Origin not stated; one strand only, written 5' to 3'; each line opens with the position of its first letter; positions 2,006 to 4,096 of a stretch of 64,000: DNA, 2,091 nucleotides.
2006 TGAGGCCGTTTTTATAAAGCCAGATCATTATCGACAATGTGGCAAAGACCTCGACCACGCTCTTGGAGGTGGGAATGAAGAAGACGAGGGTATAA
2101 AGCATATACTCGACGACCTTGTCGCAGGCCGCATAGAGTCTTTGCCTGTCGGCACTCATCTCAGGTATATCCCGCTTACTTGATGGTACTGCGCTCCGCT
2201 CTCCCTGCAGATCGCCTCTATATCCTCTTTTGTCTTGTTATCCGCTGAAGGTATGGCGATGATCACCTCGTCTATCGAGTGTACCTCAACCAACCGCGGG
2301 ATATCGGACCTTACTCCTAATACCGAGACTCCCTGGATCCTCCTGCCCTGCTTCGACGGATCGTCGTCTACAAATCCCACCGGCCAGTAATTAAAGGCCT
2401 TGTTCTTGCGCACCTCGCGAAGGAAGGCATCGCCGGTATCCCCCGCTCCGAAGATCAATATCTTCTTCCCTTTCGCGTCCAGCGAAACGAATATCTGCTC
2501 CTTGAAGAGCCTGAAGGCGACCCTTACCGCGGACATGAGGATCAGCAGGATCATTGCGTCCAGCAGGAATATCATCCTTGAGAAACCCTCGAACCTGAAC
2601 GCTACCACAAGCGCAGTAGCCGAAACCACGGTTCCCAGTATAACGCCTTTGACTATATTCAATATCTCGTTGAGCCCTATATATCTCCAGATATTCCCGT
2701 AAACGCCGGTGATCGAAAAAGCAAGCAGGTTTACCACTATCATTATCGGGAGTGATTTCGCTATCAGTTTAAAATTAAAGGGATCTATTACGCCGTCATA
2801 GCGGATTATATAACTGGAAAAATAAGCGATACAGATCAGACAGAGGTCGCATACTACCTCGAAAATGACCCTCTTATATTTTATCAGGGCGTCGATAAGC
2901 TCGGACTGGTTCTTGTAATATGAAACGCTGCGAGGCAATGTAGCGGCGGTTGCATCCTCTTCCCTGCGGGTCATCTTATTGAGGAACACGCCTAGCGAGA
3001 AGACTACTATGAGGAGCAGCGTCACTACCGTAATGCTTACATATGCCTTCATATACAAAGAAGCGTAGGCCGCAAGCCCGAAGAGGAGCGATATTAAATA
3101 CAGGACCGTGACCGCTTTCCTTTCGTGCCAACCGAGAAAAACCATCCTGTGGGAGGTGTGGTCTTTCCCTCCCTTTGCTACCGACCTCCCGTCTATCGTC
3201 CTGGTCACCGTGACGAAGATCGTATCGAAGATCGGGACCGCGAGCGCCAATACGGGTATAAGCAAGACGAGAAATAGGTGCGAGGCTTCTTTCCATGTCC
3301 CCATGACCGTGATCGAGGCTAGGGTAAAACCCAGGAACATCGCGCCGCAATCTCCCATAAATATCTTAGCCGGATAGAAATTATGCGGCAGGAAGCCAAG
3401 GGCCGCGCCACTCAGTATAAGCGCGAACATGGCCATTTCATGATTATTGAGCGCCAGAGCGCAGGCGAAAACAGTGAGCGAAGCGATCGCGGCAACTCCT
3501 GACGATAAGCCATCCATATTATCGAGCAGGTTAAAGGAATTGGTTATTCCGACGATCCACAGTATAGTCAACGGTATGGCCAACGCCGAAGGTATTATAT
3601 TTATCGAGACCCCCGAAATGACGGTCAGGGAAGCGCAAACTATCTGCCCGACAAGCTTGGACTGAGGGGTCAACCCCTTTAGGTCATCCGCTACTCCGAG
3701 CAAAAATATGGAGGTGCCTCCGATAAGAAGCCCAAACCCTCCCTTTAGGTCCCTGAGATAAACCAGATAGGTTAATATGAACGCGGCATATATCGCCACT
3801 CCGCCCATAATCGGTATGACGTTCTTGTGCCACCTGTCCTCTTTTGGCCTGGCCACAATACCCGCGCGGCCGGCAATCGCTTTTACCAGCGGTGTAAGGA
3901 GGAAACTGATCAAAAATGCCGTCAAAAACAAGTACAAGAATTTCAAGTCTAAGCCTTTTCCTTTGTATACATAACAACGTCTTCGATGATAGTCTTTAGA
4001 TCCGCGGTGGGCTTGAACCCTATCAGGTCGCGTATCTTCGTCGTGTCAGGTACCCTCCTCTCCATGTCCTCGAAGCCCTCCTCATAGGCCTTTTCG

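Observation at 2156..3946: Initiating WecA/MraY-type transferase fused to the membrane plus CoA_binding module normally found at the N-terminus of WbaP/PglF/CapD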

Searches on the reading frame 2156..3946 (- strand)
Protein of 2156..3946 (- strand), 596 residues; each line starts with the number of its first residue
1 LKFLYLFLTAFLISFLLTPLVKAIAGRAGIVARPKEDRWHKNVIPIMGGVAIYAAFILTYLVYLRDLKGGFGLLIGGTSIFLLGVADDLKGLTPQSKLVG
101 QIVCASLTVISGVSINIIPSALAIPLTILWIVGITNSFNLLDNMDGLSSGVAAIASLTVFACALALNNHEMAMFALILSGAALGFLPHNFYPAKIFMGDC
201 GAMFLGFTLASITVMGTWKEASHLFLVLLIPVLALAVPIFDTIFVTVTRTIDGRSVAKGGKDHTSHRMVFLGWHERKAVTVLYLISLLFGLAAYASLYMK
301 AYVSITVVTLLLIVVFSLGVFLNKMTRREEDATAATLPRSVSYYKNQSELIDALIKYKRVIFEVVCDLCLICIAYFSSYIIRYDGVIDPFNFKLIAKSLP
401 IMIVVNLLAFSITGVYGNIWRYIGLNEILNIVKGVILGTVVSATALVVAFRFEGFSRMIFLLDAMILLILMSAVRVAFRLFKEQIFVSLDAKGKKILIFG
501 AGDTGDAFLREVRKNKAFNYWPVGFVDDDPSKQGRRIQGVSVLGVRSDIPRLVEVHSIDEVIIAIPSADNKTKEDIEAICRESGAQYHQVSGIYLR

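Call 3: search_protein_families(library=pfam, proteins=[window:2156-3946:-], max_evalue=0.01)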
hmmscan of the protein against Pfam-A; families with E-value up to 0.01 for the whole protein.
window:2156-3946:- (596 aa): 3 families
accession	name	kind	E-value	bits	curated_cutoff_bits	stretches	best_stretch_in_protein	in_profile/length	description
PF00953.26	Glycos_transf_4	-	2.2e-35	122.4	27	1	72-216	3-159/160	Glycosyl transferase family 4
PF13727.12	CoA_binding_3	-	1.5e-16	61.4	25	1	412-576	2-160/175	CoA-binding domain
PF02629.25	CoA_binding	-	0.0089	17.2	22.3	0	493-568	3-74/97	CoA binding domain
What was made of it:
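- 2984..3946 (-): Residues 1-321: polytopic phosphoglycosyl transferase domain (WecA/MraY fold). About 11 TM helices, N-terminus outside, C-terminus in the cytoplasm. PF00953, E 2e-35 (call 3).
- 2159..2518 (-): Residues 477-596: cytoplasmic Rossmann-like domain (the PF13727 'CoA_binding_3' DUF). Order of elements: b1-aA-b2-b3-aB-b4-aC-b5. There is no beta-hairpin and no catalytic domain after it. PF13727 (call 3).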

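Call 4: search_protein_families(library=ncbifam, proteins=[window:2156-3946:-], max_evalue=0.01)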
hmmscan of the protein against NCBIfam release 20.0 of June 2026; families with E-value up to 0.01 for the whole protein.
window:2156-3946:- (596 aa): 10 families
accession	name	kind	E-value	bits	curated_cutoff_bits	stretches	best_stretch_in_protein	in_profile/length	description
TIGR02380.1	ECA_wecA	exception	3.3e-30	105.4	326.05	1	7-320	4-330/346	UDP-N-acetylglucosamine--undecaprenyl-phosphate N-acetylglucosaminephosphotransferase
NF053644.1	MraY_archaea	equivalog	2.9e-29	102.5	450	2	96-291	152-337/340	pseudomurein biosynthesis MraY family phospho-N-acetylmuramoyl-pentapeptide-transferase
TIGR03025.1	EPS_sugtrans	subfamily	6.9e-24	84.9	295.55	1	366-590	2-221/445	exopolysaccharide biosynthesis polyprenyl glycosylphosphotransferase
TIGR03023.1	WcaJ_sugtrans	equivalog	1.1e-23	84.2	410.75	1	366-590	2-226/453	undecaprenyl-phosphate glucose phosphotransferase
TIGR00445.1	mraY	equivalog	1.9e-18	67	192.05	1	37-299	28-320/321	phospho-N-acetylmuramoyl-pentapeptide-transferase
TIGR03022.1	WbaP_sugtrans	subfamily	1e-14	54.7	403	1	366-575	4-206/456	undecaprenyl-phosphate galactose phosphotransferase WbaP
TIGR03013.1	EpsB_2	subfamily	5.7e-11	42.1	393.35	1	366-566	2-194/443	TIGR03013 family XrtA/PEP-CTERM system glycosyltransferase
TIGR03570.1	NeuD_NnaD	subfamily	3.7e-08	33.2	160.8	1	495-589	1-88/202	NeuD/PglB/VioB family sugar acetyltransferase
NF003995.0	PRK05472.2-4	subfamily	5.2e-06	26.1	126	1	492-569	82-157/213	redox-sensing transcriptional repressor Rex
NF003993.0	PRK05472.2-2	equivalog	4.3e-05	23.2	217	1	495-570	85-158/212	redox-sensing transcriptional repressor Rex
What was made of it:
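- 2984..3946 (-): TIGR02380 wecA scores 105 bits, below its cut-off of 326 (call 4).
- On WecA sensu stricto (TIGR02380, UDP-GlcNAc:Und-P GlcNAc-1-P transferase): 105.4 bits against a cut-off of 326 (call 4), so it is not filed as WecA and the sugar specificity stays open.
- Closest known: WecA / WbpL / TagO-type polytopic phosphoglycosyl transferases. Different: The protein scores far below the WecA (105 against 326 bits) and MraY (67 against 192 bits) equivalog cut-offs (call 4).
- Closest known: Large monotopic PGTs. Same: Residues 366-590 align to the N-terminal halves of TIGR03025, WcaJ and WbaP (call 4).
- The protein scores far below the WecA and MraY equivalog cut-offs (call 4).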

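Call 5: find_homologous_proteins(query=window:2156-3946:-, max_evalue=1e-10)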
Query window:2156-3946:- (596 aa): 3229 proteins with E <= 1e-10 among 8000 candidates; the best 120 are listed.
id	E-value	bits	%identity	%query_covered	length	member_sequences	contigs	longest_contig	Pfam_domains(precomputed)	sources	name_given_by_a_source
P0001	0.0e+0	1191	91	100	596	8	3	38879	PF13727.13,PF00953.27,PF22674.3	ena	-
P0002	0.0e+0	1167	91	100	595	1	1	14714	PF13727.13,PF00953.27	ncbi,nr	ncbi:MAG: hypothetical protein PHR22_00630 [Candidatus Omnitrophica bacterium]|nr:hypothetical prote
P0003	0.0e+0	1118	85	100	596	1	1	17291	PF13727.13,PF00953.27,PF22674.3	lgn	-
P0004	0.0e+0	1118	83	100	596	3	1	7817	PF13727.13,PF00953.27,PF22674.3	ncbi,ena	-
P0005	0.0e+0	1096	82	100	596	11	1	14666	PF13727.13,PF00953.27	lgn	-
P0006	0.0e+0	1094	82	100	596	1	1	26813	PF13727.13,PF00953.27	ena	-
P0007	0.0e+0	1061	80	100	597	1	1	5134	PF13727.13,PF00953.27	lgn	-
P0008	9.9e-294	993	75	100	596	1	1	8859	PF13727.13,PF00953.27,PF22674.3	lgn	-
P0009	8.7e-293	990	73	99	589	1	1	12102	PF13727.13,PF00953.27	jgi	-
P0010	5.1e-292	988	72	100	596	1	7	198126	PF13727.13,PF00953.27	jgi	-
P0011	1.0e-291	987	72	100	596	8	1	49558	PF13727.13,PF00953.27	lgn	-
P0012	6.3e-285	964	72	100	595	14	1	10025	PF13727.13,PF00953.27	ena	-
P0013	4.7e-283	958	71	100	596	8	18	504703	PF13727.13,PF00953.27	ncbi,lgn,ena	ncbi:MAG: hypothetical protein WC512_04975 [Candidatus Omnitrophota bacterium]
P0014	1.1e-272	924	68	100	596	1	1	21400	PF13727.13,PF00953.27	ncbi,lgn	-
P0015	2.1e-269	913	69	100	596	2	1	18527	PF13727.13,PF00953.27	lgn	-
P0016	9.4e-268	908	68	100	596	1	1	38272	PF13727.13,PF00953.27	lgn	-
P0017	1.7e-266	903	69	100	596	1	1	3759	PF13727.13,PF00953.27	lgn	-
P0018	2.6e-262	890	68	100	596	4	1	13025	PF13727.13,PF00953.27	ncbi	-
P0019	2.0e-259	880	66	100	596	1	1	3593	PF13727.13,PF00953.27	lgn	-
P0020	1.6e-257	874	66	100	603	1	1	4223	PF13727.13,PF00953.27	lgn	-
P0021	6.4e-257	872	66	100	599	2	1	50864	PF13727.13,PF00953.27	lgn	-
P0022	4.0e-256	869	65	100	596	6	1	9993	PF13727.13,PF00953.27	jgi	-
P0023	5.4e-256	869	64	100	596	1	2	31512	PF13727.13,PF00953.27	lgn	-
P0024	1.1e-255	868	65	100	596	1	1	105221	PF13727.13,PF00953.27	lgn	-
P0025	1.3e-255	868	64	100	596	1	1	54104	PF13727.13,PF00953.27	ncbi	-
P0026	1.3e-255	868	65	99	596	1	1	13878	PF13727.13,PF00953.27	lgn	-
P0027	1.1e-254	865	65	99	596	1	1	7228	PF13727.13,PF00953.27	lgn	-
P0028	5.9e-253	859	64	100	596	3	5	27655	PF13727.13,PF00953.27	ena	-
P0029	5.0e-252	856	64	100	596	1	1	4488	PF13727.13,PF00953.27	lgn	-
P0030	1.1e-250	851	64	100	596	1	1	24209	PF13727.13,PF00953.27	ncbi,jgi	jgi:UDP-GlcNAc:undecaprenyl-phosphate GlcNAc-1-phosphate transferase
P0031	5.1e-242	823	63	100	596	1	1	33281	PF13727.13,PF00953.27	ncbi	ncbi:MAG: hypothetical protein V1933_06545 [Candidatus Omnitrophota bacterium]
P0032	7.2e-241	819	61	100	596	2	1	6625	PF13727.13,PF00953.27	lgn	-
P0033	9.6e-227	772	62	93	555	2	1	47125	PF13727.13,PF00953.27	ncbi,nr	ncbi:MAG: hypothetical protein Q8R05_06800 [Candidatus Omnitrophota bacterium]|nr:hypothetical prote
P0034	1.5e-190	653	70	70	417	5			PF00953.27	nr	nr:undecaprenyl/decaprenyl-phosphate alpha-N-acetylglucosaminyl 1-phosphate transferase [Candidatus 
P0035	1.3e-178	613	49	99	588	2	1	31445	PF17836.8,PF13727.13,PF00953.27,PF22674.3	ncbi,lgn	-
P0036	1.4e-178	613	49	99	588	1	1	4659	PF17836.8,PF13727.13,PF00953.27,PF22674.3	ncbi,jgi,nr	ncbi:MAG: hypothetical protein FJZ16_06045 [Candidatus Omnitrophica bacterium]|nr:hypothetical prote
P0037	3.3e-174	599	68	67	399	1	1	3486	PF13727.13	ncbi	-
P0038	1.2e-173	597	47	98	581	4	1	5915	PF13727.13,PF00953.27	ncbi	-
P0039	3.6e-166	572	47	99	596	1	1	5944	PF13727.13,PF00953.27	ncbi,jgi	jgi:UDP-GlcNAc:undecaprenyl-phosphate GlcNAc-1-phosphate transferase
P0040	6.0e-165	568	46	98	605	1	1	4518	PF17836.8,PF13727.13,PF00953.27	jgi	jgi:UDP-GlcNAc:undecaprenyl-phosphate/decaprenyl-phosphate GlcNAc-1-phosphate transferase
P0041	6.6e-165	568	47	97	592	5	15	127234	PF17836.8,PF13727.13,PF00953.27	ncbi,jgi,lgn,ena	-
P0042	6.8e-164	565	46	97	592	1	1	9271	PF17836.8,PF13727.13,PF00953.27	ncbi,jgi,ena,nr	ncbi:MAG: hypothetical protein KKH08_05010 [Candidatus Omnitrophica bacterium]|nr:hypothetical prote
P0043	1.2e-163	564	47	99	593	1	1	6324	PF13727.13,PF00953.27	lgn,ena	-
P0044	1.3e-163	564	44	100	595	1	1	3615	PF17836.8,PF13727.13,PF00953.27,PF22674.3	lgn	-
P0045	1.4e-162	560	45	97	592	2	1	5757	PF17836.8,PF13727.13,PF00953.27,PF22674.3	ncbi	-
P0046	4.3e-162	559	45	100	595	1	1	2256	PF13727.13,PF00953.27,PF22674.3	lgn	-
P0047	5.5e-162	558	45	99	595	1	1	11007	PF17836.8,PF13727.13,PF00953.27,PF22674.3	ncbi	-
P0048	3.6e-161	556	47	99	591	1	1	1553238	PF02629.26,PF17836.8,PF13727.13,PF00953.27,PF22674.3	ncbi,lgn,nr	ncbi:MAG: hypothetical protein JSV30_07405 [Candidatus Omnitrophota bacterium]|nr:MAG: hypothetical 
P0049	1.9e-160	553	46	99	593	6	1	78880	PF17836.8,PF13727.13,PF00953.27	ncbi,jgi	-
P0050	4.2e-160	552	45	97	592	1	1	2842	PF17836.8,PF13727.13,PF00953.27,PF22674.3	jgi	-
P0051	4.9e-160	552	45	97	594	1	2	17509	PF17836.8,PF13727.13,PF00953.27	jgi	-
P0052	6.4e-160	552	46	98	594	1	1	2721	PF13727.13,PF00953.27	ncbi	-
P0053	1.7e-159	550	45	99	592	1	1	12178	PF13727.13,PF00953.27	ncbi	ncbi:MAG: hypothetical protein ABIG92_06410 [Candidatus Omnitrophota bacterium]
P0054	2.0e-159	550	46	99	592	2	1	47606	PF17836.8,PF13727.13,PF00953.27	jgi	jgi:UDP-GlcNAc:undecaprenyl-phosphate GlcNAc-1-phosphate transferase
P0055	2.5e-159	550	44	99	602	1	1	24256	PF17836.8,PF13727.13,PF00953.27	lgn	-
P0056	4.3e-159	549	46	97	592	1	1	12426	PF17836.8,PF13727.13,PF00953.27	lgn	-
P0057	4.7e-159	549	45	99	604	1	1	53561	PF13727.13,PF00953.27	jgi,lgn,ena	-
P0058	6.9e-159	548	45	97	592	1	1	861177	PF17836.8,PF13727.13,PF00953.27,PF22674.3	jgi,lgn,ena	-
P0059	8.3e-159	548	45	99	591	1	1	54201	PF13727.13,PF00953.27,PF22674.3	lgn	-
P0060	1.0e-158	548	45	99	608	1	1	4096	PF13727.13,PF00953.27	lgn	-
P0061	1.3e-158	547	45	97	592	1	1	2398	PF17836.8,PF13727.13,PF00953.27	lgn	-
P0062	1.4e-158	547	46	99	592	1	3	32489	PF13727.13,PF00953.27,PF22674.3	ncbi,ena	ncbi:MAG: hypothetical protein AABY55_00275 [Candidatus Omnitrophota bacterium]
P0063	2.1e-158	547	45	99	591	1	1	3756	PF17836.8,PF13727.13,PF00953.27,PF22674.3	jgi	jgi:UDP-GlcNAc:undecaprenyl-phosphate GlcNAc-1-phosphate transferase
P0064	2.3e-158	547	45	99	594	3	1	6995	PF13727.13,PF00953.27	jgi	-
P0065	3.8e-158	546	45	97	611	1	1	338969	PF17836.8,PF13727.13,PF00953.27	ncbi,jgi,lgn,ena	ncbi:MAG: hypothetical protein WC510_00870 [Candidatus Omnitrophota bacterium]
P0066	5.2e-158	545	45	99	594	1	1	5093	PF17836.8,PF13727.13,PF00953.27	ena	-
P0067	5.9e-158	545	46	100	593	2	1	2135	PF13727.13,PF00953.27,PF22674.3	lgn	-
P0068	7.2e-158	545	44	99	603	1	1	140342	PF17836.8,PF13727.13,PF00953.27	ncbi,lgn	-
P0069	7.3e-158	545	46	100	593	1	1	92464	PF17836.8,PF13727.13,PF00953.27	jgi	jgi:UDP-GlcNAc:undecaprenyl-phosphate GlcNAc-1-phosphate transferase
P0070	7.8e-158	545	45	99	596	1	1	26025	PF17836.8,PF13727.13,PF00953.27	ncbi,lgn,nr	ncbi:MAG: hypothetical protein JW869_06390 [Candidatus Omnitrophica bacterium]|nr:hypothetical prote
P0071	8.2e-158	545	45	97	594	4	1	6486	PF17836.8,PF13727.13,PF00953.27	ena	-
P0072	1.3e-157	544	43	98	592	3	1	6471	PF13727.13,PF00953.27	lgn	-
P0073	1.3e-157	544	46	98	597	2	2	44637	PF17836.8,PF13727.13,PF00953.27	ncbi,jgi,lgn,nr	ncbi:MAG: hypothetical protein HQ593_01565 [Candidatus Omnitrophica bacterium]|nr:hypothetical prote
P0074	1.5e-157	544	45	97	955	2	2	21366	PF17836.8,PF13727.13,PF02719.22,PF00953.27,PF01370.28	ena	-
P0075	1.7e-157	544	43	99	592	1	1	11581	PF17836.8,PF13727.13,PF00953.27,PF22674.3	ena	-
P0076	3.1e-157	543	45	99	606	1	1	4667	PF17836.8,PF13727.13,PF00953.27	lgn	-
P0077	3.5e-157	543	45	98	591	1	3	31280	PF13727.13,PF00953.27,PF22674.3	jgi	-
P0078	3.6e-157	543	43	100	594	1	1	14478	PF13727.13,PF00953.27,PF22674.3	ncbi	ncbi:hypothetical protein ACFL2G_04630 [Candidatus Omnitrophota bacterium]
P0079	4.3e-157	542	44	99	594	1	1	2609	PF13727.13,PF00953.27,PF22674.3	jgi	jgi:UDP-GlcNAc:undecaprenyl-phosphate GlcNAc-1-phosphate transferase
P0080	5.0e-157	542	45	99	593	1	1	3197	PF17836.8,PF13727.13,PF00953.27,PF22674.3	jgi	jgi:UDP-GlcNAc:undecaprenyl-phosphate GlcNAc-1-phosphate transferase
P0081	5.2e-157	542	44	97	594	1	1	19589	PF17836.8,PF13727.13,PF00953.27,PF22674.3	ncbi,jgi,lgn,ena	ncbi:MAG: hypothetical protein WC569_04020 [Candidatus Omnitrophota bacterium]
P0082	7.6e-157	542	44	99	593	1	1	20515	PF17836.8,PF13727.13,PF00953.27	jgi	jgi:UDP-GlcNAc:undecaprenyl-phosphate GlcNAc-1-phosphate transferase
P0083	1.9e-156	540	45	98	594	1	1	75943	PF17836.8,PF13727.13,PF00953.27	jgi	jgi:UDP-GlcNAc:undecaprenyl-phosphate GlcNAc-1-phosphate transferase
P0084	2.2e-156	540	45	98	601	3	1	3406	PF13727.13,PF00953.27,PF22674.3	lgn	-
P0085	2.2e-156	540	45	97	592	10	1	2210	PF17836.8,PF13727.13,PF00953.27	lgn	-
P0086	3.5e-156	539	45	99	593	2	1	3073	PF17836.8,PF13727.13,PF00953.27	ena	-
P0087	4.5e-156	539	44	97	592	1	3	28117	PF17836.8,PF13727.13,PF00953.27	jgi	-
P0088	5.2e-156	539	45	99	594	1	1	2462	PF13727.13,PF00953.27,PF22674.3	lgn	-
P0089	5.4e-156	539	43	96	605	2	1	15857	PF13727.13,PF00953.27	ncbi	ncbi:MAG: hypothetical protein ACE5IH_00730 [Thermodesulfobacteriota bacterium]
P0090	7.1e-156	538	45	99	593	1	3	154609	PF17836.8,PF13727.13,PF00953.27,PF22674.3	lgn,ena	-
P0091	9.2e-156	538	45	97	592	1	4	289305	PF13727.13,PF00953.27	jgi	-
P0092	9.4e-156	538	45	99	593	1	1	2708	PF17836.8,PF13727.13,PF00953.27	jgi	-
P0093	1.1e-155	538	43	99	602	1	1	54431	PF17836.8,PF13727.13,PF00953.27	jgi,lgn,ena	-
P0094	1.2e-155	538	44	99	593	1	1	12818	PF13727.13,PF00953.27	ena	-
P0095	2.3e-155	537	44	99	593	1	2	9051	PF17836.8,PF13727.13,PF00953.27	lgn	-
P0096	3.6e-155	536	45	99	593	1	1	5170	PF17836.8,PF13727.13,PF00953.27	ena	-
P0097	4.4e-155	536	44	98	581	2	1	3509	PF17836.8,PF13727.13,PF00953.27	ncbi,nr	ncbi:MAG: hypothetical protein KJ957_01280, partial [Candidatus Omnitrophica bacterium]|nr:hypotheti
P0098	4.6e-155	536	43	96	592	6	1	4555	PF13727.13,PF00953.27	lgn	-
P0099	5.9e-155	535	44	100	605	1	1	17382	PF17836.8,PF13727.13,PF00953.27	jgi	-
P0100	7.1e-155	535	44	97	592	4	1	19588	PF13727.13,PF00953.27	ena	-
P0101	7.7e-155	535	45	99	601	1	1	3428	PF13727.13,PF00953.27,PF22674.3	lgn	-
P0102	8.9e-155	535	44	97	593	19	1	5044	PF13727.13,PF00953.27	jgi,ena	-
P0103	9.7e-155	535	45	98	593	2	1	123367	PF17836.8,PF13727.13,PF00953.27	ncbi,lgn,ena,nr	ncbi:hypothetical protein KJA13_04180 [Patescibacteria group bacterium]|nr:hypothetical protein [Pat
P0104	1.3e-154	534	45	99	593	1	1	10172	PF17836.8,PF13727.13,PF00953.27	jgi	-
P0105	1.7e-154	534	44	99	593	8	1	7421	PF13727.13,PF00953.27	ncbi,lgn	-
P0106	3.1e-154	533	43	100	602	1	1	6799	PF17836.8,PF13727.13,PF00953.27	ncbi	-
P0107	3.1e-154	533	45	99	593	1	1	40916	PF17836.8,PF13727.13,PF00953.27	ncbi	ncbi:hypothetical protein ACFL1I_03945 [Candidatus Omnitrophota bacterium]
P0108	3.4e-154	533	43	97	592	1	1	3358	PF17836.8,PF13727.13,PF00953.27,PF22674.3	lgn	-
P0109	4.4e-154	532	44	99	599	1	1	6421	PF17836.8,PF13727.13,PF00953.27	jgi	-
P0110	8.3e-154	531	45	99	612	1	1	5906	PF17836.8,PF13727.13,PF00953.27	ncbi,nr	ncbi:MAG: hypothetical protein Q8R31_03600 [Candidatus Omnitrophota bacterium]|nr:hypothetical prote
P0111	9.3e-154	531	43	99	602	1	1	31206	PF17836.8,PF13727.13,PF00953.27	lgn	-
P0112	1.2e-153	531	44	99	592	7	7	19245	PF17836.8,PF13727.13,PF00953.27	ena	-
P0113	1.5e-153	531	45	99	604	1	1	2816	PF13727.13,PF00953.27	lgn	-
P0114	1.7e-153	530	45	98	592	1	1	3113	PF17836.8,PF13727.13,PF00953.27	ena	-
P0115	2.8e-153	530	45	100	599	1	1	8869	PF17836.8,PF13727.13,PF00953.27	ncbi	-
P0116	2.9e-153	530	44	99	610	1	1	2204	PF17836.8,PF13727.13,PF00953.27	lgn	-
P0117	3.5e-153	529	44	99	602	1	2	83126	PF17836.8,PF13727.13,PF00953.27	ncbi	-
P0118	4.1e-153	529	44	99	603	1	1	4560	PF13727.13,PF00953.27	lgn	-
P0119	8.2e-153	528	43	99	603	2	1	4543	PF17836.8,PF13727.13,PF00953.27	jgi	-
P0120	8.4e-153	528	45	97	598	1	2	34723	PF17836.8,PF13727.13,PF00953.27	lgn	-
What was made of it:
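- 2156..3946 (-): Whole gene: 596-aa fusion protein with a TTG start. The stop overlaps the ATG of the next gene (ATGA at 2156-2159). Full-length homologues of the same length at 43-91% identity (call 5).
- Checked: Homologues at 91% identity have the same length (call 5), which supports that start. The single-ORF fusion recurs in 120 of 120 listed homologues at 43-91% identity, apart from a few truncated entries (call 5).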
